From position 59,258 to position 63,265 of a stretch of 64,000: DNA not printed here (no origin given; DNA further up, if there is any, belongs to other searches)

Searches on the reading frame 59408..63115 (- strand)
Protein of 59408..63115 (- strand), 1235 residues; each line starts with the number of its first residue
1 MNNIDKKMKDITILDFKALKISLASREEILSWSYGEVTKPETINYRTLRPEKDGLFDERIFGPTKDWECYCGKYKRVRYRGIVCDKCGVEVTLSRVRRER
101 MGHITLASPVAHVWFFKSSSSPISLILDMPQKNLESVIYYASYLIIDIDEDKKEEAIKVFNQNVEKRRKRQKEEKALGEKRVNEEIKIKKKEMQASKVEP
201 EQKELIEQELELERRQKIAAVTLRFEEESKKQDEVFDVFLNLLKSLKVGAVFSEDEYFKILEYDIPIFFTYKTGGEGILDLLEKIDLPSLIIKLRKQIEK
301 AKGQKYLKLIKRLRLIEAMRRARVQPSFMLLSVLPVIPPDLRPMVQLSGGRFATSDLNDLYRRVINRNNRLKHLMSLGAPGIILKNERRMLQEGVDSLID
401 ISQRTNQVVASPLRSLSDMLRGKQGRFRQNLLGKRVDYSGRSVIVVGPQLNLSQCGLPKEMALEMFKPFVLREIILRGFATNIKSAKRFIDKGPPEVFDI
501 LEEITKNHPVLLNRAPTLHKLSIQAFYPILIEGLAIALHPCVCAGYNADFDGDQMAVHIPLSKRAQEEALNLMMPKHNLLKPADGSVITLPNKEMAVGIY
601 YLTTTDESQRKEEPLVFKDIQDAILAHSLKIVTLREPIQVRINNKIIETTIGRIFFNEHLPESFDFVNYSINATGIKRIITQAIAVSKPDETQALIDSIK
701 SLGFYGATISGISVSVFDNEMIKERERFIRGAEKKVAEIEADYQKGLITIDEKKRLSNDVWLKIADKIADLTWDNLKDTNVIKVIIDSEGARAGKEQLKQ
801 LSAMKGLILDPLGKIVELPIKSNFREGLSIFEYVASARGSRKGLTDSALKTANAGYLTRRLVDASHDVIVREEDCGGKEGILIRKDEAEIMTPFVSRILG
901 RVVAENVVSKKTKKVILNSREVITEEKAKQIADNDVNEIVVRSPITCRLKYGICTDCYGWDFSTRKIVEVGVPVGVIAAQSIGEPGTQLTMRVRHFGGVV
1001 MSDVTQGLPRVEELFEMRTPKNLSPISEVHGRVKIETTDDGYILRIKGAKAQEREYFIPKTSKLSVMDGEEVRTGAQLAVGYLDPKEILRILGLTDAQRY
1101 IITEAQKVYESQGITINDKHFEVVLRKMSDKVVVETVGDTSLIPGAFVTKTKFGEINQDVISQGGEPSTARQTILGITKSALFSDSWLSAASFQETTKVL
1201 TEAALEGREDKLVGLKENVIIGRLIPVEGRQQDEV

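Call 43: search_protein_families(library=pfam, proteins=[window:59408-63115:-], max_evalue=0.00001)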
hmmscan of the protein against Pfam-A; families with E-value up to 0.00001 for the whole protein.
window:59408-63115:- (1235 aa): 4 families
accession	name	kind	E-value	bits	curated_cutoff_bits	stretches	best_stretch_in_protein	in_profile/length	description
PF04997.17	RNA_pol_Rpb1_1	-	2.1e-73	247.9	39.7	1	15-431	3-312/312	RNA polymerase Rpb1, domain 1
PF04998.22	RNA_pol_Rpb1_5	-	2.7e-52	178.3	28.5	1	827-1154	1-258/267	RNA polymerase Rpb1, domain 5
PF00623.25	RNA_pol_Rpb1_2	-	2.1e-35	122.9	25.3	2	499-574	90-165/166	RNA polymerase Rpb1, domain 2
PF04983.23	RNA_pol_Rpb1_3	-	2.3e-17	63.8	28.9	1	578-718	1-161/162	RNA polymerase Rpb1, domain 3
